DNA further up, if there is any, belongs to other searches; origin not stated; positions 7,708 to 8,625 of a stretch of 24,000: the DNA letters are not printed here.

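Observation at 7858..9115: Tandem paralogous exported proteins built from four copies of a CxxC ... C-x6/7-H module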

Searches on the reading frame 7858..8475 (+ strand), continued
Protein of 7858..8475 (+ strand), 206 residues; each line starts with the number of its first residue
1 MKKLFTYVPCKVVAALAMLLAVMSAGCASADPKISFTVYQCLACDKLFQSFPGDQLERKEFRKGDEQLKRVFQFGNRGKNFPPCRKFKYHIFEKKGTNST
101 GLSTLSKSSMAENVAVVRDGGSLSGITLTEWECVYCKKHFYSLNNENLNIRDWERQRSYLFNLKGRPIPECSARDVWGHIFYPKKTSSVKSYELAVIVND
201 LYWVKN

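Call 30: list_cluster_members(proteins=[P0053, P0057, P0059, P0063, P0037, P0044, P0038, P0041, P0073, P0079])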
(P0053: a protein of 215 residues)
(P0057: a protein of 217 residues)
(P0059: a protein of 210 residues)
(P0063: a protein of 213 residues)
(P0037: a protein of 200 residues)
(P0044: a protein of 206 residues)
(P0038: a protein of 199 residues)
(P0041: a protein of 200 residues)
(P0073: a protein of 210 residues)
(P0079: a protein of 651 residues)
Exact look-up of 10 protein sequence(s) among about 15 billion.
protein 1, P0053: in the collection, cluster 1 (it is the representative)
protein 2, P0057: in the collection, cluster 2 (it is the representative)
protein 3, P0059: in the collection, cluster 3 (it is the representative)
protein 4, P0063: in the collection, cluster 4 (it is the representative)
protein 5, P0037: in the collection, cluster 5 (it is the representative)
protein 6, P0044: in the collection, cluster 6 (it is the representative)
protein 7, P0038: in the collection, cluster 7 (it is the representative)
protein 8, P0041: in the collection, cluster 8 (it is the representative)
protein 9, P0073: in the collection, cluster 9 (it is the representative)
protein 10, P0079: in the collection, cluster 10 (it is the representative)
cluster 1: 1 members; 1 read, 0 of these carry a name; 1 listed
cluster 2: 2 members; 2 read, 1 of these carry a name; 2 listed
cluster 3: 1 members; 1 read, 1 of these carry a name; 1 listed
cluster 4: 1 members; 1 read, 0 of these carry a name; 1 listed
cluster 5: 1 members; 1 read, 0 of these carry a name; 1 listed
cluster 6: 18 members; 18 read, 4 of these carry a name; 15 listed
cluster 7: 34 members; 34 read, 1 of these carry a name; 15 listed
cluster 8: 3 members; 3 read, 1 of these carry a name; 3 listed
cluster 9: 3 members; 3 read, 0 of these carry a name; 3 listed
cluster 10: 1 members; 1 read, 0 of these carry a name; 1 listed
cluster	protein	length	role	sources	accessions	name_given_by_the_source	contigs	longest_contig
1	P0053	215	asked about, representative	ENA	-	-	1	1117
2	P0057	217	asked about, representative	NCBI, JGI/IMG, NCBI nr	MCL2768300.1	MAG: hypothetical protein FWE49_06215 [Synergistaceae bacterium] | hypothetical protein [Synergistaceae bacterium]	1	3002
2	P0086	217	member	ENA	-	-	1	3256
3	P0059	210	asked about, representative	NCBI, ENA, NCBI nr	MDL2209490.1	hypothetical protein LJC26_01635 [Desulfovibrio sp. OttesenSCG-928-O18] | hypothetical protein [Desulfovibrio sp. OttesenSCG-928-O18]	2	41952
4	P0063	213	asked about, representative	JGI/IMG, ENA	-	-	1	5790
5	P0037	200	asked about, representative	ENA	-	-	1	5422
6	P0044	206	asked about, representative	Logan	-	-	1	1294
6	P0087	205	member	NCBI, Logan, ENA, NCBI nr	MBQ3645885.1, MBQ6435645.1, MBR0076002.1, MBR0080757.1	MAG: hypothetical protein IJP96_09640 [Synergistaceae bacterium] | hypothetical protein [Synergistaceae bacterium]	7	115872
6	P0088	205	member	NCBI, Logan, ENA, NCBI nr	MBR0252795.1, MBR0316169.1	MAG: hypothetical protein IJQ99_04825 [Synergistaceae bacterium] | hypothetical protein [Synergistaceae bacterium]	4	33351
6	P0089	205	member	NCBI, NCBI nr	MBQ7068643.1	MAG: hypothetical protein IJM82_05705 [Synergistaceae bacterium] | hypothetical protein [Synergistaceae bacterium]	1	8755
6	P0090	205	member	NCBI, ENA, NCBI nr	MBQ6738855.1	MAG: hypothetical protein IJP41_10455 [Synergistaceae bacterium] | hypothetical protein [Synergistaceae bacterium]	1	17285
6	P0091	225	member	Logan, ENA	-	-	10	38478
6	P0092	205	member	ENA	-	-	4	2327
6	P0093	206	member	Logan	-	-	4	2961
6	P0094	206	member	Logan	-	-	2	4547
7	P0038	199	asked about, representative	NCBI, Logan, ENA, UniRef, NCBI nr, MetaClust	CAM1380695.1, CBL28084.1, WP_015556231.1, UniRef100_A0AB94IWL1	hypothetical protein [Fretibacterium fastidiosum] | Uncharacterized protein n=1 Tax=Fretibacterium fastidiosum TaxID=651822 ... | status=active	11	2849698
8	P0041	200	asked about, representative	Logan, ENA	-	-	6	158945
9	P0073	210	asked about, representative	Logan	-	-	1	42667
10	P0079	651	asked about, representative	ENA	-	-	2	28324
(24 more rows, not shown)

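Call 33: find_related_loci(query=A1, collection=genome_contigs, flank=6000)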
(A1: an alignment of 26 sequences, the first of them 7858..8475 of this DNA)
Query A1 (206 aa) in genome_contigs; peptide patterns used: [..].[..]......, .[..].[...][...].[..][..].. (x = any residue, [..] = any of these).
339 stretches matched a pattern; 18 encode a relative of the query (tblastn E <= 1e-3); 17 distinct loci.
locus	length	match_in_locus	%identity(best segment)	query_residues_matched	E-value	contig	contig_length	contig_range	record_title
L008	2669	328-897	93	16-206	1e-126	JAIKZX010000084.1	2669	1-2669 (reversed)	MAG: Fretibacterium sp. isolate RUI518 k141_1778895_flag=0_multi=9.9707_len=2669, whole genome shotgun sequence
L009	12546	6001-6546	75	25-205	6e-95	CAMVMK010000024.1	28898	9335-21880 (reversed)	MAG TPA_asm: uncultured Fretibacterium sp. isolate SRR8387719_bin.77_metaWRAP_v1.3_MAG genome assembly, contig: ERZ14209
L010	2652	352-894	68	25-206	2e-90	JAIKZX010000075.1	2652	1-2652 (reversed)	MAG: Fretibacterium sp. isolate RUI518 k141_12803823_flag=0_multi=24.4472_len=2652, whole genome shotgun sequence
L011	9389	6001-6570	64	17-206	6e-84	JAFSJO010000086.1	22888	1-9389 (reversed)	MAG: Synergistaceae bacterium isolate RGIG3201 Goat_Reticulum-1__c412339, whole genome shotgun sequence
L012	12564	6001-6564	64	18-206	6e-82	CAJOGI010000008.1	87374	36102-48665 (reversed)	uncultured Synergistales bacterium isolate Sheep_2_mag_86 genome assembly, contig: scaffold_287, whole genome shotgun se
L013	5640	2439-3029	58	1-206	4e-81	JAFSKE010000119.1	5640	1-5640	MAG: Synergistaceae bacterium isolate RGIG3217 Goat_Reticulum-2__c476888, whole genome shotgun sequence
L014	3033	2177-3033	65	16-205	8e-80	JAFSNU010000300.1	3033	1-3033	MAG: Synergistaceae bacterium isolate RGIG3311 Goat_Reticulum-5__c408382, whole genome shotgun sequence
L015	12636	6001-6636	59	1-206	4e-82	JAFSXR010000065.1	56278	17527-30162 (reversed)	MAG: Synergistaceae bacterium isolate RGIG3568 Goat_Rumen.Co__c2666838, whole genome shotgun sequence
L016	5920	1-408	66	70-206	4e-64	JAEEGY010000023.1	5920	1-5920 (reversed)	MAG: Fretibacterium sp. isolate Tb.RUG.11 k141_886663_flag=1_multi=10.0000_len=5920, whole genome shotgun sequence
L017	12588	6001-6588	69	1-206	2e-95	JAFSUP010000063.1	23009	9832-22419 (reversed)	MAG: Synergistaceae bacterium isolate RGIG3488 Goat_Rumen.Co__c1251331, whole genome shotgun sequence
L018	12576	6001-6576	51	16-206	8e-63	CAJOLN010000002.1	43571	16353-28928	uncultured Synergistales bacterium isolate Reindeer_1_mag_22 genome assembly, contig: scaffold_316, whole genome shotgun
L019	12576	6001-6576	49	16-206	1e-61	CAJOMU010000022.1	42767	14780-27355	uncultured Synergistales bacterium isolate Reindeer_2_mag_23 genome assembly, contig: scaffold_1003, whole genome shotgu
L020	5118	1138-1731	44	1-205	5e-50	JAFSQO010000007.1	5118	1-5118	MAG: Synergistaceae bacterium isolate RGIG3383 Goat_Reticulum.Co__c27820, whole genome shotgun sequence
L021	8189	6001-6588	68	1-206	2e-93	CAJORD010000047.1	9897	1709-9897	uncultured Synergistales bacterium isolate Rumen_Coassembly_mag_817 genome assembly, contig: k87_3352867, whole genome s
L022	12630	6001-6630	41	1-205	9e-49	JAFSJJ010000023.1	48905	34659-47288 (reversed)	MAG: Synergistaceae bacterium isolate RGIG3196 Goat_Reticulum-1__c262130, whole genome shotgun sequence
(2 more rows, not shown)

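Call 35: find_encoding_contigs(protein=P0059, flank=6000, max_places=1)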
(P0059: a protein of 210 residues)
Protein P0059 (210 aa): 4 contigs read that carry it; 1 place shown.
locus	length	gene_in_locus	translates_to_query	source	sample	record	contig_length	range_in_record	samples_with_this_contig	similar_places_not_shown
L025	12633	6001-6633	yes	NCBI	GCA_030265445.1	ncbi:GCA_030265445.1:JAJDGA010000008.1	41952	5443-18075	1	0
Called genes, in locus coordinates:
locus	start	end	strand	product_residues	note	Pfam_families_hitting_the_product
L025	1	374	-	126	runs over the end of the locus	-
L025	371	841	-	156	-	-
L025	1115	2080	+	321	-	-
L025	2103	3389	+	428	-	-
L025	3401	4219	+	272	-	-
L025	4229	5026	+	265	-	-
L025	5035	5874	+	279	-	-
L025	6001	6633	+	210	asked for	-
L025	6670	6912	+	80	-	-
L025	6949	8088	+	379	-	-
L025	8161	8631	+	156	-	-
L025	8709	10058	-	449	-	PF23952:LRR_EndoS (faint), PF24758:LRR_At5g56370 (faint), PF25019:LRR_R13L1-DRL21 (faint), PF23598:LRR_14 (faint), PF12799:LRR_4 (weak)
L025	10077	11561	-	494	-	-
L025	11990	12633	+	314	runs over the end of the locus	-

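Call 36: find_encoding_contigs(protein=P0073, flank=6000, max_places=1)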
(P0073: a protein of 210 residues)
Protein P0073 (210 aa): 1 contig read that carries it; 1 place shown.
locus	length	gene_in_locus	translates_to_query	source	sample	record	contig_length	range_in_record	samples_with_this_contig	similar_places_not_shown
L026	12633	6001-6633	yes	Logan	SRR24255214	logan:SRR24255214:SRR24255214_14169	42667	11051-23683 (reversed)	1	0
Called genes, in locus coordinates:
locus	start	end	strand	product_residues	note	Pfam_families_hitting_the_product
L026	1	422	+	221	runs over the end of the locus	PF01209:Ubie_methyltran (weak), PF07021:MetW (weak), PF13489:Methyltransf_23, PF13847:Methyltransf_31, PF08241:Methyltransf_11, PF08242:Methyltransf_12, PF13649:Methyltransf_25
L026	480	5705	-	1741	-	PF17963:Big_9 (faint), PF17803:Cadherin_4 (weak)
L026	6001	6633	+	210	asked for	-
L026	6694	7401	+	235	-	PF22043:DUF6935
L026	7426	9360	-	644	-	-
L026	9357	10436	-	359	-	PF01008:IF-2B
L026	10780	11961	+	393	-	PF00155:Aminotran_1_2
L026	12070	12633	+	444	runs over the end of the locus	PF03447:NAD_binding_3, PF00742:Homoserine_dh, PF01842:ACT (weak)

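Call 49: search_protein_families(library=pfam, alignment_id=A2, max_evalue=1)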
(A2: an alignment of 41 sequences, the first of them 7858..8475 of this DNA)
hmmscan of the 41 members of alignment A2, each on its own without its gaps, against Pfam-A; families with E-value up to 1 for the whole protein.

A. member 1, window:7858-8475:+ (206 aa): 2 families
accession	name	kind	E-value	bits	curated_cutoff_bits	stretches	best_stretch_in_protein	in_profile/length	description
PF12171.14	zf-C2H2_jaz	-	0.043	14.4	22.6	1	131-142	2-13/27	Zinc-finger double-stranded RNA-binding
PF13912.12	zf-C2H2_6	-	0.95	10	25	0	38-51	1-14/27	C2H2-type zinc finger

B. families by the number of members that match (of 41 scanned): 67 families (the first 25 are shown)
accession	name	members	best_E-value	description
PF13465.12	zf-H2C2_2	10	0.0015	Zinc-finger double domain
PF13912.12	zf-C2H2_6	8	0.0028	C2H2-type zinc finger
PF12171.14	zf-C2H2_jaz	7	0.0084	Zinc-finger double-stranded RNA-binding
PF13894.12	zf-C2H2_4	5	0.022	C2H2-type zinc finger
PF09723.15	Zn_ribbon_8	5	0.043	Zinc ribbon domain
PF24485.1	zf-C2H2_DHX34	5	0.13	DHX34-like, C2H2-type zinc finger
PF12874.13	zf-met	5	0.19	Zinc-finger of C2H2 type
PF20020.4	DUF6431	4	0.0045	Domain of unknown function (DUF6431)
PF00096.32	zf-C2H2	4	0.019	Zinc finger, C2H2 type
PF20823.2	Cmr2_Zn-bd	3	0.00012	CRISPR RNA silencing complex Cmr2 subunit, Zn-binding domain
PF11682.14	Zn_ribbon_11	3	0.018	Probable zinc-ribbon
PF23413.1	zf_RING_Vps8_fungal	3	0.023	Vps8 RING zinc finger, fungal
PF02892.21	zf-BED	3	0.027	BED zinc finger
PF25420.1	zf-C2H2_ZN292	2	0.00083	ZN292-like C2H2 zinc finger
PF10080.14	FtrD-like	2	0.0015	Membrane iron-sulfur containing protein FtrD-like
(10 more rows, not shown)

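Call 54: find_encoding_contigs(protein=P0038, flank=7000, max_places=1)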
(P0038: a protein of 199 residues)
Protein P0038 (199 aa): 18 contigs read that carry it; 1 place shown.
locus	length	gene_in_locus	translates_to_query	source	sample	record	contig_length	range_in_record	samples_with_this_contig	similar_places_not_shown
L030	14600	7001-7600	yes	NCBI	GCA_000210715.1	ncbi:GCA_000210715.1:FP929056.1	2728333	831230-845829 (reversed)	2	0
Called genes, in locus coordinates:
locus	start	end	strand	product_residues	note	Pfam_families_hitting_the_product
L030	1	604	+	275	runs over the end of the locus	PF00528:BPD_transp_1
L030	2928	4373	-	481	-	PF04055:Radical_SAM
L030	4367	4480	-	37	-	PF27848:FibroRuminTarg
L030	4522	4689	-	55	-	PF27848:FibroRuminTarg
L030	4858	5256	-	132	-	PF01609:DDE_Tnp_1, PF13359:DDE_Tnp_4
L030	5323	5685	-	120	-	PF13613:HTH_Tnp_4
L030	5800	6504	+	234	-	PF13310:Virulence_RhuM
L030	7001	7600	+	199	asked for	-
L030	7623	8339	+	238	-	PF22043:DUF6935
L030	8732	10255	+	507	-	PF00474:SSF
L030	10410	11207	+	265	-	PF00318:Ribosomal_S2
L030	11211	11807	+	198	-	PF00889:EF_TS, PF25025:EF-Ts_N (weak)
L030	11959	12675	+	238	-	PF00696:AA_kinase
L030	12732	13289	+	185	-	PF01765:RRF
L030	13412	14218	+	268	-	PF03705:CheR_N (weak), PF01739:CheR, PF08242:Methyltransf_12 (faint)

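Call 60: search_solved_structures(query=P0079, max_evalue=1, show_alignments=1)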
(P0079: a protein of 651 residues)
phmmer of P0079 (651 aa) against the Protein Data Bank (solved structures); distinct sequences matched with E-value up to 1: 4.
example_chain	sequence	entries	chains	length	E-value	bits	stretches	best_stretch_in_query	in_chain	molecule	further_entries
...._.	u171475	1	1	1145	2.7e-11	46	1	25-111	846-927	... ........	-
7tnh_A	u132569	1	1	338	0.35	12.6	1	415-473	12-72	Macrophage colony-stimulating factor 1 receptor,Fibroblast growth factor receptor 1 chimer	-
2i13_A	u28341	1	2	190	0.68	11.6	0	207-268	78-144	Aart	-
7jli_A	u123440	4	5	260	0.91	11.2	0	275-355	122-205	Isoprenyl transferase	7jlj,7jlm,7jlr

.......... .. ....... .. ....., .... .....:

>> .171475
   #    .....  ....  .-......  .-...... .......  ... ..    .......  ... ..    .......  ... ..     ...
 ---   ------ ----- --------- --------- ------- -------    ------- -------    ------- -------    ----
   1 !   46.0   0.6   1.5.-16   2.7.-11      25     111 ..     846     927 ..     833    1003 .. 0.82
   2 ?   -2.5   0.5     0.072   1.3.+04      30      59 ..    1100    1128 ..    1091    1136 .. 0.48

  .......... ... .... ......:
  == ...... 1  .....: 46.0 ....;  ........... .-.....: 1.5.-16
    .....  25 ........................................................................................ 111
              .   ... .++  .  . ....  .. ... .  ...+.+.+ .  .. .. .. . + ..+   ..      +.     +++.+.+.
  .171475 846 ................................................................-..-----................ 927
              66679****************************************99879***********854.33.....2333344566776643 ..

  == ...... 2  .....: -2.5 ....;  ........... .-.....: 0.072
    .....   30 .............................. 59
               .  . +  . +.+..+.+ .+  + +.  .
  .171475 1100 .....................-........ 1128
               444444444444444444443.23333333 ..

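Call 64: fold_search(model_id=the predicted structure, library=viral)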
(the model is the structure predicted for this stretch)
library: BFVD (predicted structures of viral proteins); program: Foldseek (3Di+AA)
matches with E <= 10: 228; with E <= 0.001: 0
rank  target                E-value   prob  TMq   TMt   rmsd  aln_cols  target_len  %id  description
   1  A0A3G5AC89            8.4e-02  0.10  0.14  0.17  17.4       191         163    7  Uncharacterized protein [Hyperionvirus sp.]
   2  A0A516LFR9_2          1.7e-01  0.08  0.16  0.05  14.6       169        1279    9  (no name in the UniProt tables at hand)
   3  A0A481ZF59            2.5e-01  0.06  0.15  0.13  14.5       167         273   14  Ubiquitin carboxyl-terminal hydrolase [Pithovirus LCPAC404]
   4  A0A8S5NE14            3.5e-01  0.38  0.16  0.39   7.6        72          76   14  LysW biosynthesis protein LysW [Siphoviridae sp. ct9JD14]
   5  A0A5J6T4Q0            3.9e-01  0.35  0.19  0.09  14.1       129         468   11  DNA ligase [Aeromonas phage vB_AhyS-A18P4]
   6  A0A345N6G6            4.1e-01  0.04  0.14  0.15  18.1       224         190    9  (no name in the UniProt tables at hand)
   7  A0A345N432            5.6e-01  0.03  0.15  0.15  18.4       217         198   10  (no name in the UniProt tables at hand)
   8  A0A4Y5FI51            6.4e-01  0.25  0.16  0.17   8.2        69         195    9  (no name in the UniProt tables at hand)
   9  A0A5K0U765            6.4e-01  0.15  0.17  0.27  12.8       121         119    7  Uncharacterized protein [Yasminevirus sp. GU-2018]
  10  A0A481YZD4            6.8e-01  0.09  0.14  0.07  11.0        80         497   12  Ubiquitin carboxyl-terminal hydrolase [Mimivirus LCMiAC01]
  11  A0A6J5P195            9.2e-01  0.20  0.16  0.28   8.0        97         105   11  RNHCP domain-containing protein [uncultured Caudovirales phage]
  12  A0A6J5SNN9            9.2e-01  0.16  0.17  0.13   6.8        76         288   14  Uncharacterized protein [uncultured Caudovirales phage]
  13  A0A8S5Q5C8            1.0e+00  0.14  0.15  0.39  12.8        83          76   19  Uncharacterized protein [Siphoviridae sp. ctQqU1]
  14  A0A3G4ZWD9            1.2e+00  0.08  0.12  0.23   7.6        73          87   14  Uncharacterized protein [Edafosvirus sp.]
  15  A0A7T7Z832            1.2e+00  0.08  0.14  0.08  10.2       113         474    8  4Fe-4S ferredoxin-type domain-containing protein [Pseudomonas phage TH15]
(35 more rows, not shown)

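Call 67: search_protein_families(library=padloc, proteins=[window:7858-8475:+], max_evalue=0.01)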
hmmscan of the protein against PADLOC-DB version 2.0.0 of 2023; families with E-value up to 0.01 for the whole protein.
window:7858-8475:+ (206 aa): 0 families

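Call 72: search_protein_families(library=pfam, proteins=[L025:6949-8088:+, L025:5035-5874:+], max_evalue=0.01)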
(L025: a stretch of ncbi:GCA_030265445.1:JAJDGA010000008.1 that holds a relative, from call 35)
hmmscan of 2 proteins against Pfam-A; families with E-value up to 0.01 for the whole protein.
L025:6949-8088:+ (379 aa): 2 families
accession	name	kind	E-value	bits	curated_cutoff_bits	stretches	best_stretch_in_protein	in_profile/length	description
PF08239.17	SH3_3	-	4e-05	24.1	27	1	44-87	1-40/54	Bacterial SH3 domain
PF06347.19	SH3_4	-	0.0016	18.6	24.1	0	43-68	2-27/56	Bacterial SH3 domain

L025:5035-5874:+ (279 aa): 0 families

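Call 79: find_homologous_proteins(query=A2, max_evalue=0.001)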
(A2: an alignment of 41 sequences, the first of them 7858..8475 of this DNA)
Query A2 (41 sequences) (206 aa, profile of the alignment): 37 proteins with E <= 0.001 among 1653 candidates.
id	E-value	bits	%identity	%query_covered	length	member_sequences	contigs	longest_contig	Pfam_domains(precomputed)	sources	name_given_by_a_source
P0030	3.3e-59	218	64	86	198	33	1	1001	-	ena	-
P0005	5.4e-59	217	70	100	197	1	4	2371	-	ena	-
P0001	1.5e-58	216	100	100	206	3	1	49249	-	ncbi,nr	ncbi:MAG: hypothetical protein K6E38_05780 [Fretibacterium sp.]|nr:hypothetical protein [Fretibacter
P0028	1.9e-58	216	58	100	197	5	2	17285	-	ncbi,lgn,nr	ncbi:MAG: hypothetical protein IJP41_10450 [Synergistaceae bacterium]|nr:hypothetical protein [Syner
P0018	3.2e-58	215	67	88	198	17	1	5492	-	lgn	-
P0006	1.7e-57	212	75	88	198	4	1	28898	-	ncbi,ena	-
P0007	3.9e-57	211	71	95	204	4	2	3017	-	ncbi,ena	-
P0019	8.5e-57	210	61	100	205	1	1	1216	-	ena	-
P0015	1.0e-56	210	69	95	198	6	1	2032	-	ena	-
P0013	1.1e-56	210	69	95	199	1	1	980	-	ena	-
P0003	1.3e-56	210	74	88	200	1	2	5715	-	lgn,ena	-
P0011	1.3e-56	210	70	93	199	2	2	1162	-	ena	-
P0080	1.9e-56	209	23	46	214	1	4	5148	-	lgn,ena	-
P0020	2.7e-56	209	64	100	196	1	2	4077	-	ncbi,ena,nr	ncbi:MAG: hypothetical protein IJU31_05205 [Synergistaceae bacterium]|nr:hypothetical protein [Syner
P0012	3.4e-56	208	72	88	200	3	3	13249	-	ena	-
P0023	1.1e-55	206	65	92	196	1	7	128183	-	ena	-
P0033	3.8e-54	202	51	93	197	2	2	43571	-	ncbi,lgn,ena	-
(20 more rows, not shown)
